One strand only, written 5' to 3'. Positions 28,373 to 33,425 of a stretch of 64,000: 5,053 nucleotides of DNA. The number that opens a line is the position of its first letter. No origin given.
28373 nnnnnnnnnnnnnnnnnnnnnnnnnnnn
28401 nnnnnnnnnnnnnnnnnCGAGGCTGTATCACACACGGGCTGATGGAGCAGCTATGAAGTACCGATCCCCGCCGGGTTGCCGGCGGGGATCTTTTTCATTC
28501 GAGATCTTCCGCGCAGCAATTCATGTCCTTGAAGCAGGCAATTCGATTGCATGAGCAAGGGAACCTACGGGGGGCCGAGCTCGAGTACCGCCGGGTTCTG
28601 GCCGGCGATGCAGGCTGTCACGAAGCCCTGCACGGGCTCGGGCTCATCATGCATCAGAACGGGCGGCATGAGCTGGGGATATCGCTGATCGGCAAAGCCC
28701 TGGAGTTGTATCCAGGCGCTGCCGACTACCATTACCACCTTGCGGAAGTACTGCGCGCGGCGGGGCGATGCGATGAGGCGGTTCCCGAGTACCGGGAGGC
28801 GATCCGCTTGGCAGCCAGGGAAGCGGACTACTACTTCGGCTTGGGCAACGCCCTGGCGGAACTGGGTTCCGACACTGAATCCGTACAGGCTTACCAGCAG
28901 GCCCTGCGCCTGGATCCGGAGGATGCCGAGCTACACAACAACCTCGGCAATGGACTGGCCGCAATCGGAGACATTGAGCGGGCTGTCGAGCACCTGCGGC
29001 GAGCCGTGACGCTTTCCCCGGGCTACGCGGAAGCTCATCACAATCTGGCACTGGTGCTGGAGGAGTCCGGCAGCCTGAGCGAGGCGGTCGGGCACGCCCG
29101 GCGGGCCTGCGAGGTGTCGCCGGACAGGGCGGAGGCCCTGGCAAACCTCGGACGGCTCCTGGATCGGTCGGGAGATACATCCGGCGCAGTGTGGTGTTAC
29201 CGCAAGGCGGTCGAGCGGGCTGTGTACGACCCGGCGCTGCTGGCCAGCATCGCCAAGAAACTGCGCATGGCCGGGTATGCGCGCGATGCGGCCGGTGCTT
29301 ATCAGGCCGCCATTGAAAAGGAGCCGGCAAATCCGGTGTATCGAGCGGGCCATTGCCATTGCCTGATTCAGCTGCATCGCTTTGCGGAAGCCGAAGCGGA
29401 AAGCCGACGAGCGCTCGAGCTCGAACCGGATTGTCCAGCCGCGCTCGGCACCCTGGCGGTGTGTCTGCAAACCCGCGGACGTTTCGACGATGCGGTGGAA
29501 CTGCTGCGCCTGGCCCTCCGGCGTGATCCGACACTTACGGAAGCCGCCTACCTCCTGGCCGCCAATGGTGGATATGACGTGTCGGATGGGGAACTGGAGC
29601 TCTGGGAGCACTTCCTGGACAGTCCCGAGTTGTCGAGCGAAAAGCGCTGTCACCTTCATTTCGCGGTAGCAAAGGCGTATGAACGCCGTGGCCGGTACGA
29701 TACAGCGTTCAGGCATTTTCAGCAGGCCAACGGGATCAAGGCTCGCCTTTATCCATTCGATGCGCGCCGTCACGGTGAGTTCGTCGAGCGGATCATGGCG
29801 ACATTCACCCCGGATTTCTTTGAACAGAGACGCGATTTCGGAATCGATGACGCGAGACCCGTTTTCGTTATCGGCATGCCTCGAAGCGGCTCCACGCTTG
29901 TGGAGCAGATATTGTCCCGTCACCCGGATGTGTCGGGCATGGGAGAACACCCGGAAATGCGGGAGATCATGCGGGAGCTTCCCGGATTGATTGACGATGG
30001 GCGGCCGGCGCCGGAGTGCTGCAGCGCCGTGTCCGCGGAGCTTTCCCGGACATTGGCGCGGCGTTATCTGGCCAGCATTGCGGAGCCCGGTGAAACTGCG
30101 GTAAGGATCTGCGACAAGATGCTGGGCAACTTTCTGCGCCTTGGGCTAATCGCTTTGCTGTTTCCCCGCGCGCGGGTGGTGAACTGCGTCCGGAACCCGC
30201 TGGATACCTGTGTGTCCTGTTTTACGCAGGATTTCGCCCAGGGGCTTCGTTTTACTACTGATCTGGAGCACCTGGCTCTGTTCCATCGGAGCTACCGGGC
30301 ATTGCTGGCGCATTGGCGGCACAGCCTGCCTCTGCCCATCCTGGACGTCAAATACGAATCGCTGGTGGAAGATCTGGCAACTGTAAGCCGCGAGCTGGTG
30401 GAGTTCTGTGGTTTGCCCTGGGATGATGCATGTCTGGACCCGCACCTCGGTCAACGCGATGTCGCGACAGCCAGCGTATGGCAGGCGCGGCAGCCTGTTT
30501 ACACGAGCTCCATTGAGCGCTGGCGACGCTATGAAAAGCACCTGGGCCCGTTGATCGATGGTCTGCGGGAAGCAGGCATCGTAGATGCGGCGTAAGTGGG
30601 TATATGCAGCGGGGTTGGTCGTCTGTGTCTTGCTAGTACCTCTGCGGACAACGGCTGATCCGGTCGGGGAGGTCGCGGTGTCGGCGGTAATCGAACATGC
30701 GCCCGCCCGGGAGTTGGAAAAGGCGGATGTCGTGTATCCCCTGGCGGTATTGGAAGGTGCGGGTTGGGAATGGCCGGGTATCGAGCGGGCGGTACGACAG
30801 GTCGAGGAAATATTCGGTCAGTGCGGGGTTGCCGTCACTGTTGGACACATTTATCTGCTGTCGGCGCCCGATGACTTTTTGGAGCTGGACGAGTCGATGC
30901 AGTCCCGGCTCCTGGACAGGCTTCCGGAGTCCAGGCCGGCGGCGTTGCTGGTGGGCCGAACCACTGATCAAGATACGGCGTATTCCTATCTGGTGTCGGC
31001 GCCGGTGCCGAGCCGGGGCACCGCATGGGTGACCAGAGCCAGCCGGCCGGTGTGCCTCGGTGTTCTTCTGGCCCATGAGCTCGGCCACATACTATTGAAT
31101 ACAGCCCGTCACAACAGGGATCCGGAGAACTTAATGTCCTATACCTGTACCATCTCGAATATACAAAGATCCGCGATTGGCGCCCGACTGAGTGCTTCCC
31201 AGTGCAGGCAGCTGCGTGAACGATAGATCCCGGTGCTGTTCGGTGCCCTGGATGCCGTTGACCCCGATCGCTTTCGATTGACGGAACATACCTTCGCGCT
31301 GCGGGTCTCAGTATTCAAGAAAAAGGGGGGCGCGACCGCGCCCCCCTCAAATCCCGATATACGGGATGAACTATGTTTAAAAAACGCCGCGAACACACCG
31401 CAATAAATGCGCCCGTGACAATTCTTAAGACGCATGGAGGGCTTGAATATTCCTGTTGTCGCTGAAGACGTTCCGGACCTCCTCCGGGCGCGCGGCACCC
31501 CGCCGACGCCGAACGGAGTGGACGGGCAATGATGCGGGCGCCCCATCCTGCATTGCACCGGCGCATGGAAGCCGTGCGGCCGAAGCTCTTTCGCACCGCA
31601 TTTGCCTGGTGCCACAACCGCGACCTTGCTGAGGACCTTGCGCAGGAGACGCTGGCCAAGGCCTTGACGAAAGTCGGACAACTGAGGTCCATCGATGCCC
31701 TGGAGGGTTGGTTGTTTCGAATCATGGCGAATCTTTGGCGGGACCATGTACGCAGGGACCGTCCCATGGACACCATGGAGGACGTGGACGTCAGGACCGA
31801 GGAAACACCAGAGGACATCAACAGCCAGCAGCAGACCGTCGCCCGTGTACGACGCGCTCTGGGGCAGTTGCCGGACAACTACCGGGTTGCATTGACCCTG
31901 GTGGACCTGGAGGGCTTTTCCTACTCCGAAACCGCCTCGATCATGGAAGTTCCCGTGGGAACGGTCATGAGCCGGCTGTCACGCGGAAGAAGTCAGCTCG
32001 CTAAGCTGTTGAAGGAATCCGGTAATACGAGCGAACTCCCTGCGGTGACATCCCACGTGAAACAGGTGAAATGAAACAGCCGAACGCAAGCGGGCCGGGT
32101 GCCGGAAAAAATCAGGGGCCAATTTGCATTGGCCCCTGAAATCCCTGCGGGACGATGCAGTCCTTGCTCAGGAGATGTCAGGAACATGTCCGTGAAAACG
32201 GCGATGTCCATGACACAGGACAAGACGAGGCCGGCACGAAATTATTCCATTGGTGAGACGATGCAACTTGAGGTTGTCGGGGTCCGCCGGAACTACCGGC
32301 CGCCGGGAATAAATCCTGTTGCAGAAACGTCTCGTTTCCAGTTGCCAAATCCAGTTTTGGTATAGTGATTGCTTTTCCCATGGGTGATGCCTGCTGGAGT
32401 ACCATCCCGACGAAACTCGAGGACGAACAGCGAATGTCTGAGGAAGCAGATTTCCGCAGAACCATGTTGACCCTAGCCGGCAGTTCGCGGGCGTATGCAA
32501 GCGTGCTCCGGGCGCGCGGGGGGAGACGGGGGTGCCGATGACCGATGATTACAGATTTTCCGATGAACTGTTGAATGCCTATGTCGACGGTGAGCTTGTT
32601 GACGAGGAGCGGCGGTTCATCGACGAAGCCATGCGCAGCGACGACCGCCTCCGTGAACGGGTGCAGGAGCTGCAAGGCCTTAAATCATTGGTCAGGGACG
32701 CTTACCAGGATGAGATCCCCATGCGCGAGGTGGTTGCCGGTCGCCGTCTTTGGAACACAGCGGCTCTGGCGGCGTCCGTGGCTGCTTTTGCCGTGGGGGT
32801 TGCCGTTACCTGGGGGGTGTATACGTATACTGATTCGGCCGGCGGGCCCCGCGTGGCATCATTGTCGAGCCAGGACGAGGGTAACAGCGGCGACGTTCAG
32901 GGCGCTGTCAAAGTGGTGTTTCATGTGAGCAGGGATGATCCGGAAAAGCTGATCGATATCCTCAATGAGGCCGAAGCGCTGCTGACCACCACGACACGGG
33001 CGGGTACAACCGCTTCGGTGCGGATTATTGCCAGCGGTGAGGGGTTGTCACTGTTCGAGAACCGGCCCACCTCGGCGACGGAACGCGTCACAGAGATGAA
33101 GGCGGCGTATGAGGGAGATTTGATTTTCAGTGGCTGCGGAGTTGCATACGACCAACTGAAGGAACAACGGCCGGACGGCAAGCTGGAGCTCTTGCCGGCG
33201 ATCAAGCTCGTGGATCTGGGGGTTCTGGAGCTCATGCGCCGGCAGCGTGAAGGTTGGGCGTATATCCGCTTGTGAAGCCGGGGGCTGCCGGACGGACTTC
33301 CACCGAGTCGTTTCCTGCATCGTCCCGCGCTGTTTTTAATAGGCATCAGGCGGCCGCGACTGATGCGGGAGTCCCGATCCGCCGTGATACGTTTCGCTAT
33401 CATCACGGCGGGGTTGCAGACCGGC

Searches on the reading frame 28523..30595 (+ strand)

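Call 5: search_protein_families(library=pfam, proteins=[window:28523-30595:+], max_evalue=0.01)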
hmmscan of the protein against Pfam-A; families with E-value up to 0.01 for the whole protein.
window:28523-30595:+ (690 aa): 29 families (the best 25 are shown)
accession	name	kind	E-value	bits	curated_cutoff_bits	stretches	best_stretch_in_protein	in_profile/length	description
PF13469.12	Sulfotransfer_3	-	4.1e-43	148.6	27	1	446-635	1-216/216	Sulfotransferase family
PF07719.23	TPR_2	-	8.3e-41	135.2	27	4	101-134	1-34/34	Tetratricopeptide repeat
PF13414.12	TPR_11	-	8.4e-36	121.8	26.8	3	108-143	1-36/42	TPR repeat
PF13181.12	TPR_8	-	3.9e-34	114.3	25.7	1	101-134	1-34/34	Tetratricopeptide repeat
PF00515.34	TPR_1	-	5.8e-34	115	27.8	3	101-134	1-34/34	Tetratricopeptide repeat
PF13428.12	TPR_14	-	2.9e-33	111.4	23.5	4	140-176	6-42/44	Tetratricopeptide repeat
PF13432.12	TPR_16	-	6.7e-33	113.2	32.7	4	73-135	3-65/65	Tetratricopeptide repeat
PF13431.12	TPR_17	-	4.2e-30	101.9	24.4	1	123-155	1-33/34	Tetratricopeptide repeat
PF14559.12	TPR_19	-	6.7e-27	94.1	25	4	296-346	16-66/68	Tetratricopeptide repeat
PF13424.12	TPR_12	-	2.4e-26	92.2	30.1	5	34-97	4-75/77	Tetratricopeptide repeat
PF13176.12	TPR_7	-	3.3e-15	55.2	27.9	0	307-337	1-33/36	Tetratricopeptide repeat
PF00685.33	Sulfotransfer_1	-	4.6e-15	56.1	22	1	446-639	3-189/255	Sulfotransferase domain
PF13174.12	TPR_6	-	3.2e-12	46.7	26.3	0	103-133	2-32/33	Tetratricopeptide repeat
PF13374.12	TPR_10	-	2.2e-11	43.8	27.5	0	307-334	4-31/42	Tetratricopeptide repeat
PF12895.13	ANAPC3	-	4.9e-11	43.2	27.2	2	12-87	2-76/82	Anaphase-promoting complex, cyclosome, subunit 3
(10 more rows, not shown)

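Call 6: search_protein_families(library=ncbifam, proteins=[window:28523-30595:+], max_evalue=0.01)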
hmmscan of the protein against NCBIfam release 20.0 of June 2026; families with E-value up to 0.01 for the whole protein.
window:28523-30595:+ (690 aa): 31 families (the best 25 are shown)
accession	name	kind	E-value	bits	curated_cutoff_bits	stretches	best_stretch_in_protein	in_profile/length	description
TIGR02917.1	PEP_TPR_lipo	equivalog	1.9e-36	125.3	312.2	3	85-256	721-890/899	XrtA/PEP-CTERM system TPR-repeat protein PrsT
NF040959.1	MamA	equivalog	1.6e-33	115.9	200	4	78-231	48-201/204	magnetosome protein MamA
NF033762.1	social_mot_Tgl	equivalog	5.4e-27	94.7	225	4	139-222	140-223/252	social motility TPR repeat lipoprotein Tgl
TIGR02521.1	type_IV_pilW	equivalog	2.2e-24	86.3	154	2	148-271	44-169/234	type IV pilus biogenesis/stability protein PilW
NF033920.0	C39_PA2778_fam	equivalog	1.4e-18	67.3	150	3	75-166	164-255/255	PA2778 family cysteine peptidase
TIGR02552.1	LcrH_SycD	equivalog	1.6e-16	60.2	104.8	2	81-170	32-120/136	SycD/LcrH family type III secretion system chaperone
NF033758.1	gliding_GltE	equivalog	2.4e-16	59.7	225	2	161-406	78-320/411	adventurous gliding motility TPR repeat lipoprotein GltE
NF007302.0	PRK09782.1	equivalog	7.4e-14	50.7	1223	3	46-141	592-686/990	phage receptor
NF002725.1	PRK02603.1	equivalog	1.7e-13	50.9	143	1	98-192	32-129/173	photosystem I assembly protein Ycf3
TIGR03939.1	PGA_TPR_OMP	equivalog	9.1e-13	47.3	366.65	2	183-343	33-192/800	poly-beta-1,6 N-acetyl-D-glucosamine export porin PgaA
NF008520.0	PRK11447.1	equivalog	1.5e-12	46.2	858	2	108-166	276-334/1157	cellulose synthase complex outer membrane protein BcsC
NF053607.1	CHU_0125_OmpA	equivalog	4.4e-11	42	620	1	39-153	25-138/639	CHU_0125 family OmpA-like outer membrane integrity protein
NF047558.1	TPR_END_plus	domain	8.2e-11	41.7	32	1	140-170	4-34/56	TPR end-of-group domain-containing protein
NF052415.1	T3SS_chap_SctY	equivalog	3.7e-09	37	70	1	32-129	5-105/106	type III secretion apparatus assembly chaperone SctY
NF008391.2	PRK11189.1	equivalog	5.3e-09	36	250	1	99-188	63-152/297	lipoprotein NlpI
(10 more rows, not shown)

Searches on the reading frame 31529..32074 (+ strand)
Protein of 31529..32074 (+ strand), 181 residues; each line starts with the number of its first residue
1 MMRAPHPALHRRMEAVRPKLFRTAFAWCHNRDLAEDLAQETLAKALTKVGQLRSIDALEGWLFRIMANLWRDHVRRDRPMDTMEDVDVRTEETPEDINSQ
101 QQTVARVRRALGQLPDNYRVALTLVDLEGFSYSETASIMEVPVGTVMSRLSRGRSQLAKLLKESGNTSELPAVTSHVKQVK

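Call 5: search_protein_families(library=pfam, proteins=[window:31529-32074:+], max_evalue=0.01)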
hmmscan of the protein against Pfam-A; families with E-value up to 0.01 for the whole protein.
window:31529-32074:+ (181 aa): 5 families
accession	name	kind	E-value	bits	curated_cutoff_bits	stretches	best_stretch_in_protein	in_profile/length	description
PF08281.18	Sigma70_r4_2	-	3.4e-17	62.2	25.7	1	106-157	3-54/54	Sigma-70, region 4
PF04542.20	Sigma70_r2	-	5.1e-13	49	24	1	14-78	3-69/71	Sigma-70 region 2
PF04545.22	Sigma70_r4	-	9.1e-08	32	24.1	1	110-157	1-48/50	Sigma-70, region 4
PF22233.2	PhyR_sigma-like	-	1.7e-05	24.9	27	1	113-146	3-36/50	Response regulator PhyR, sigma-like domain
PF22029.2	PhyR_sigma2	-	0.00063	20.2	27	1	18-66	6-54/55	Sigma2 domain of PhyR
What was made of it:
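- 31529..32074 (+): ECF-type sigma factor upstream of the NPC genes. Pfam Sigma70_r2 and r4_2: call 5.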

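Call 6: search_protein_families(library=ncbifam, proteins=[window:31529-32074:+], max_evalue=0.01)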
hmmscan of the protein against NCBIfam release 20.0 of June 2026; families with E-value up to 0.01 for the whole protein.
window:31529-32074:+ (181 aa): 98 families (the best 25 are shown)
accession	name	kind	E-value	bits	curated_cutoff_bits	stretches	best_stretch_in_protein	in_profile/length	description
NF007225.0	PRK09643.1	equivalog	4.3e-31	108.2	190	1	17-171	37-192/204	RNA polymerase sigma factor SigM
NF009164.0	PRK12511.1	equivalog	9.1e-31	106.8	185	1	20-164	17-162/182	RNA polymerase sigma factor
NF007229.0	PRK09647.1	equivalog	4.7e-29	101.3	265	1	19-170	56-211/220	RNA polymerase sigma factor SigE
NF058625.1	sigma_PG0214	equivalog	2.9e-28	98.7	130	1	12-166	9-166/170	GFO_1088 family ECF-type sigma factor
TIGR02947.1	SigH_actino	hypoth_equivalog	5.2e-26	91.5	251.55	1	19-164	23-182/193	RNA polymerase sigma-70 factor, TIGR02947 family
TIGR02950.1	SigM_subfam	subfamily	6.8e-26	91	147.95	1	17-161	10-158/159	RNA polymerase sigma factor, SigM family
NF009192.0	PRK12540.1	equivalog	2e-25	89.5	307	1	10-165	8-163/182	RNA polymerase sigma factor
NF004113.0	PRK05602.1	equivalog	4.7e-25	88.4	208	1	11-166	49-206/211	RNA polymerase sigma factor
NF009185.0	PRK12533.1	equivalog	4.9e-25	88.5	248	1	28-169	50-202/231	RNA polymerase sigma factor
TIGR02983.1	SigE-fam_strep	subfamily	5.4e-25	88.2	141.55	1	12-163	11-160/162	SigE family RNA polymerase sigma factor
NF007223.0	PRK09641.1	equivalog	9.7e-24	84.2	209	1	15-163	26-186/187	RNA polymerase sigma factor SigW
TIGR02959.1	SigZ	equivalog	1.2e-23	83.8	168.65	1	30-164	18-151/170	RNA polymerase sigma factor SigZ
NF009198.0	PRK12546.1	equivalog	3.1e-23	82.5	270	1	23-164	23-164/188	RNA polymerase sigma factor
NF007216.0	PRK09638.1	equivalog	3.3e-23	82.4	194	1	25-165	36-178/180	RNA polymerase sigma factor SigY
NF009199.0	PRK12547.1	subfamily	3.7e-23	81.9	219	1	9-168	8-167/184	RNA polymerase sigma factor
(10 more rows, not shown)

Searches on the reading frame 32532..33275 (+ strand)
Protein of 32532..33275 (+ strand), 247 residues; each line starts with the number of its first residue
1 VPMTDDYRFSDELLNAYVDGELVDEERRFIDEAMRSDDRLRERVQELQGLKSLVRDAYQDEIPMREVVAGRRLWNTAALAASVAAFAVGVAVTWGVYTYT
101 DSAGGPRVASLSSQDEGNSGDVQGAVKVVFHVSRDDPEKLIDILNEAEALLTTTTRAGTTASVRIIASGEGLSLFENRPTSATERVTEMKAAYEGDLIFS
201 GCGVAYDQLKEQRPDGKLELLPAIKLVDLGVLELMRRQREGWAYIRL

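Call 5: search_protein_families(library=pfam, proteins=[window:32532-33275:+], max_evalue=0.01)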
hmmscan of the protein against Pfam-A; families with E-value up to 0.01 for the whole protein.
window:32532-33275:+ (247 aa): 1 family
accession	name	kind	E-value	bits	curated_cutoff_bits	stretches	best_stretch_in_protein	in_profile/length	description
PF13490.11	zf-HC2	-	0.0006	20.3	22.2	1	12-34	6-28/35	Putative zinc-finger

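Call 6: search_protein_families(library=ncbifam, proteins=[window:32532-33275:+], max_evalue=0.01)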
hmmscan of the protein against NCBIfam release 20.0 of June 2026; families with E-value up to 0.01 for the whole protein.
window:32532-33275:+ (247 aa): 2 families
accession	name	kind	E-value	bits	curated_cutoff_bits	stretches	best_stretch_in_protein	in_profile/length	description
NF052375.1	antisigma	equivalog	2.8e-05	24.2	100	0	13-115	1-125/217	anti-sigma factor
NF010501.0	PRK13920.1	subfamily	0.00015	21.5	225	1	12-99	6-99/213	putative anti-sigmaE protein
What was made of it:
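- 32532..33275 (+): Anti-sigma factor: N-terminal zf-HC2, a hydrophobic stretch read by eye as a membrane segment, and a C-terminal (inferred periplasmic) DsrE-like domain that keeps a Cys. zf-HC2 and anti-sigma models match weakly, below their curated cut-offs: calls 5, 6.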

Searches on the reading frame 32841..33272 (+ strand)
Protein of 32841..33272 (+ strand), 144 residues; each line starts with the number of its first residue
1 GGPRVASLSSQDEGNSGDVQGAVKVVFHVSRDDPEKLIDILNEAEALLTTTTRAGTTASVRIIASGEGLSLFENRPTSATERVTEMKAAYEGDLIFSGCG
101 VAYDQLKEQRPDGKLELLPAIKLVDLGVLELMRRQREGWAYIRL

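Call 92: search_protein_families(library=pfam, proteins=[window:32841-33272:+], max_evalue=10)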
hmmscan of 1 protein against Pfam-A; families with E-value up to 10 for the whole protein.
seq(144 aa): 0 families
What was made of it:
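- Tried and rejected: A Pfam scan of the anti-sigma C-terminal domain found nothing, even at E up to 10 (call 92).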

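Call 93: search_solved_structures(query=window:32841-33272:+, max_evalue=10, show_alignments=2)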
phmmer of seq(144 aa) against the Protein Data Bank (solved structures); distinct sequences matched with E-value up to 10: 7.
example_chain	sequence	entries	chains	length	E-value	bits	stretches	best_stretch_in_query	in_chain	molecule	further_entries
1l1s_A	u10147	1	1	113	2.7e-06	30.6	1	24-143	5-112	hypothetical protein MTH1491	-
2pd2_A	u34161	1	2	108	0.001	22.2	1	115-144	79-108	Hypothetical protein ST0148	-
8uja_A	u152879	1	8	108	0.0044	20.2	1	96-144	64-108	T33-fn10: engineered DrsE like sulfur reductase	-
5t11_A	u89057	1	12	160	0.54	13.4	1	38-100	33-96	Uncharacterized protein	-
5t10_A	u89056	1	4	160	0.55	13.4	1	38-100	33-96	Uncharacterized protein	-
5njl_A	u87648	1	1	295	0.99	12.6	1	18-108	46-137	Cell surface protein (Putative S-layer protein)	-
9b6n_H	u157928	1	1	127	1.3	12.1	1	5-40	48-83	Fab1-1 heavy chain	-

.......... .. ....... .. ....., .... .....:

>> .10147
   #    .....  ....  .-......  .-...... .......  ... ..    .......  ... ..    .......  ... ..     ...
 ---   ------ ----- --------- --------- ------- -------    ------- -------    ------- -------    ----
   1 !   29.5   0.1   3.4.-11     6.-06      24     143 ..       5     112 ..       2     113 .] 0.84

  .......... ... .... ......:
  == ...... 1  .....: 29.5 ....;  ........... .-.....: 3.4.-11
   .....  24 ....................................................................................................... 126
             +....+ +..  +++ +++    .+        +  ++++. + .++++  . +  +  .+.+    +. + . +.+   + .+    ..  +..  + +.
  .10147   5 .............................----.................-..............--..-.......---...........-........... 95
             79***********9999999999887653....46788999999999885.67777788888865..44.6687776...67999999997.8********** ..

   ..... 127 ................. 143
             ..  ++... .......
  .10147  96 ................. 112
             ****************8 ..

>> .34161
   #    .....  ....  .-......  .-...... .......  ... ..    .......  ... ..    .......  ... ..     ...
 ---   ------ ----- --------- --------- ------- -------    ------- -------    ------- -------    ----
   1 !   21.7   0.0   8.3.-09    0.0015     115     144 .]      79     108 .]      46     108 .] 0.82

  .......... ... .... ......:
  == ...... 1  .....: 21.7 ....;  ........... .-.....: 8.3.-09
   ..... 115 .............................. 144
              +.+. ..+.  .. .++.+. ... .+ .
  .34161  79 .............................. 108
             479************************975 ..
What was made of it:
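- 32532..33275 (+): The C-terminal domain matches MTH1491 (1l1s, E=2.7e-6), ST0148 and a DsrE-like design: call 93.
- The window's anti-sigma factor carries a DsrE-like domain that keeps a Cys (call 93).
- Tried and rejected: A PDB sequence search did find DsrE-like relatives (call 93).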
